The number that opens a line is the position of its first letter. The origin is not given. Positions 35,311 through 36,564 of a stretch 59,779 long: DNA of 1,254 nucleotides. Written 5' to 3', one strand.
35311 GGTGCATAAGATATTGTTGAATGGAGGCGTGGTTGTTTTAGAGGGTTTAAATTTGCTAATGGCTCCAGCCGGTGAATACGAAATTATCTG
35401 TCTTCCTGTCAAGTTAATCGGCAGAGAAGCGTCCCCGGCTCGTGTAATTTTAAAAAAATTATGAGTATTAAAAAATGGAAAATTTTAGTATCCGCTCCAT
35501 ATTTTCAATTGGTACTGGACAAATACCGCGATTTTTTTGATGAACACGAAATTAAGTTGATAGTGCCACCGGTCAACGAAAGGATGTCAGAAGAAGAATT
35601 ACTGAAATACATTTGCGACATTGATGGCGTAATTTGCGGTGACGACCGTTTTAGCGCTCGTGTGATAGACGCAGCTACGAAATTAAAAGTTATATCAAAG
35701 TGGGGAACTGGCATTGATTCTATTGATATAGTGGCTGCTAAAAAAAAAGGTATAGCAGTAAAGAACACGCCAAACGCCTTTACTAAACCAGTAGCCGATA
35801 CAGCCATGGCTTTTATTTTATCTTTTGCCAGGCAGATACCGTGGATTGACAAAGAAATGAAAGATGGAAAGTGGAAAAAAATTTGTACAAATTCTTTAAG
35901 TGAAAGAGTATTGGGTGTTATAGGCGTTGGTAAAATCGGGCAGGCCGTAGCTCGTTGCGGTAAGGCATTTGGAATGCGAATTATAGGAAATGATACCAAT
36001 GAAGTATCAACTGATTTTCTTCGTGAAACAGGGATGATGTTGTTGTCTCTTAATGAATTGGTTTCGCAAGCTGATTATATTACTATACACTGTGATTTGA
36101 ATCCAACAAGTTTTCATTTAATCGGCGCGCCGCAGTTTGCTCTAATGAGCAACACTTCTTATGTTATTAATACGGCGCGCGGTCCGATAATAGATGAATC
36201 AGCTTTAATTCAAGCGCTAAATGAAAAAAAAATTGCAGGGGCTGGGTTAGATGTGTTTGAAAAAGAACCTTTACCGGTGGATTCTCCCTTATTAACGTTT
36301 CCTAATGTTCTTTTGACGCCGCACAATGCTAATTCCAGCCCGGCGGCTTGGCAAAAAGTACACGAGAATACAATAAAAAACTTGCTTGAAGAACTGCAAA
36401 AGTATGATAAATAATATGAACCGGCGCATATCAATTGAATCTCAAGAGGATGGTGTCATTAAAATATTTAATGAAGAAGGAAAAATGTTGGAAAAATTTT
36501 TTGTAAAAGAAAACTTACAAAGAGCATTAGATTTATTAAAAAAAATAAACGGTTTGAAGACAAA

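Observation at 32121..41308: KdsB-like cytidylyltransferase block with unusual redox and hydrolase partners and two unknown large transferase-like proteins around an ABC exporter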

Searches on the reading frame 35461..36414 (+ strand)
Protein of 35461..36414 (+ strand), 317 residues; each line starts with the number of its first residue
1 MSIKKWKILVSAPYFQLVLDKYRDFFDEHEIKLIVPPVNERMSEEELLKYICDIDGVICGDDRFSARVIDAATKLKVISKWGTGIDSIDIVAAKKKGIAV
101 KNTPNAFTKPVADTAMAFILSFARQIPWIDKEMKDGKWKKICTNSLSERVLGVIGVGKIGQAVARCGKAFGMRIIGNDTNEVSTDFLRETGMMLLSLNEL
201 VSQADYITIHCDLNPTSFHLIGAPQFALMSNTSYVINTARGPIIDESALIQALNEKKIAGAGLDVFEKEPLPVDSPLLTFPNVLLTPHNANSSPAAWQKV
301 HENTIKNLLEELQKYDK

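Call 4: search_protein_families(library=pfam, proteins=[window:35461-36414:+], max_evalue=0.01)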
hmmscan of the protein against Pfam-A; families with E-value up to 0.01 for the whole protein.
window:35461-36414:+ (317 aa): 4 families
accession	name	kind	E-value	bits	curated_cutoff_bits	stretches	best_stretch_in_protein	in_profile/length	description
PF02826.25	2-Hacid_dh_C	-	1.9e-59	200.4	25.1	1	116-290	1-178/178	D-isomer specific 2-hydroxyacid dehydrogenase, NAD binding domain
PF00389.36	2-Hacid_dh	-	2.6e-19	69.7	24.6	1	24-310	13-122/134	D-isomer specific 2-hydroxyacid dehydrogenase, catalytic domain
PF07991.19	KARI_N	-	0.0013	18.8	20.6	1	146-209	2-66/165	Acetohydroxy acid isomeroreductase, NADPH-binding domain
PF13478.12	XdhC_C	-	0.0077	17.2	29.7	0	152-256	2-68/125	XdhC Rossmann domain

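Call 7: search_protein_families(library=ncbifam, proteins=[window:35461-36414:+], max_evalue=0.001)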
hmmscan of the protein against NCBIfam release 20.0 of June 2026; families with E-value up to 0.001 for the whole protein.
window:35461-36414:+ (317 aa): 21 families
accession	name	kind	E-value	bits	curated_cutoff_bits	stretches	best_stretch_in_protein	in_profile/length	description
TIGR01327.1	PGDH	equivalog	2.6e-69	234.4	454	1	38-311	25-300/525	phosphoglycerate dehydrogenase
NF009714.1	PRK13243.1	equivalog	6.4e-62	209.8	455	1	7-309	4-310/332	glyoxylate reductase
NF005069.0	PRK06487.1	equivalog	2.5e-56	191.1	448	1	42-307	37-306/320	2-hydroxyacid dehydrogenase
NF011938.0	PRK15409.1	equivalog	1.2e-52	178.9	492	1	43-313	35-310/324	glyoxylate/hydroxypyruvate reductase GhrB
NF008759.0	PRK11790.1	equivalog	4e-52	177.3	404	1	38-309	39-314/410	phosphoglycerate dehydrogenase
NF006263.0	PRK08410.1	equivalog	3.3e-50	171.2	389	1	43-310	32-305/311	D-2-hydroxyacid dehydrogenase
NF005387.0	PRK06932.1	equivalog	2e-48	165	492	1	42-311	33-309/314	2-hydroxyacid dehydrogenase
NF041369.1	Dhydh_Halo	equivalog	2.1e-45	155.3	400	1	82-301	63-284/305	D-2-hydroxyacid dehydrogenase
NF005750.0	PRK07574.1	equivalog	1.1e-40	139.9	329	1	23-311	61-355/386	NAD-dependent formate dehydrogenase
NF000492.1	vanH_gen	exception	9.2e-39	133.3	540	1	74-310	66-309/312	D-lactate dehydrogenase VanH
NF000371.1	vanH_Agroup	exception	1.9e-31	109.5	700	1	73-310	70-314/322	VanH-A/VanH-Pt family D-lactate dehydrogenase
NF001309.0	PRK00257.1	equivalog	1.2e-29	103.5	434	1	72-293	56-259/379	4-phosphoerythronate dehydrogenase PdxB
NF000112.1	vanH-Amyco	exception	7.3e-29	101.1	625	1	73-310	94-338/348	VanH-AOV family D-lactate dehydrogenase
NF000004.1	vanH-D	exception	4.5e-27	95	550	1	74-309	72-314/323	D-lactate dehydrogenase VanH-D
NF000151.1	vanH-Ac1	exception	1.4e-26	93.7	750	1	75-270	103-292/351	D-lactate dehydrogenase VanH-Ac1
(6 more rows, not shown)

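Call 56: search_solved_structures(query=window:35461-36414:+, max_evalue=1e-20)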
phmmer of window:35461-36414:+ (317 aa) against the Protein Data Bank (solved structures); distinct sequences matched with E-value up to 1e-20: 129 (the best 60 are shown).
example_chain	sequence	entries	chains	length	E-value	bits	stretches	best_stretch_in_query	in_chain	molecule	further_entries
1wwk_A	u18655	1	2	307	4.5e-61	209.7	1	4-300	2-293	phosphoglycerate dehydrogenase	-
7dkm_A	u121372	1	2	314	2.9e-51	177.5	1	40-302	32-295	D-3-phosphoglycerate dehydrogenase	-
7ewh_A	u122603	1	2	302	3e-51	177.5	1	40-300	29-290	D-3-phosphoglycerate dehydrogenase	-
5n6c_A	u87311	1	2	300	3e-51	177.5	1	40-300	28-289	D-3-phosphoglycerate dehydrogenase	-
6plf_A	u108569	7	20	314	3e-51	177.4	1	40-302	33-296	D-3-phosphoglycerate dehydrogenase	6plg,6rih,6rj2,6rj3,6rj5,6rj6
6cwa_A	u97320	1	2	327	3.5e-51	177.3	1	40-302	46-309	D-3-phosphoglycerate dehydrogenase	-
7cvp_A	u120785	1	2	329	3.5e-51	177.2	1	40-302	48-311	D-3-phosphoglycerate dehydrogenase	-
2g76_A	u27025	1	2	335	3.7e-51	177.1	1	40-302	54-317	D-3-phosphoglycerate dehydrogenase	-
6bii_A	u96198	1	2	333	2.7e-48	167.8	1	41-309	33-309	Glyoxylate reductase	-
2dbq_A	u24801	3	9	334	1.5e-47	165.3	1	39-309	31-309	Glyoxylate reductase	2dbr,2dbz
2cuk_A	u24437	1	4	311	2.4e-46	161.4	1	44-313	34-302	glycerate dehydrogenase/glyoxylate reductase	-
9whb_A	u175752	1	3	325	8.2e-46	159.6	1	7-292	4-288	3-phosphoglycerate dehydrogenase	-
5aov_A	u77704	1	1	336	1.6e-45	158.6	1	35-309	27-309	GLYOXYLATE REDUCTASE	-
9jnr_A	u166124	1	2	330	2e-45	158.3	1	42-299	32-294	McyI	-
9m0t_A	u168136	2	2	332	1e-44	156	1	63-308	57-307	Probable 2-ketogluconate reductase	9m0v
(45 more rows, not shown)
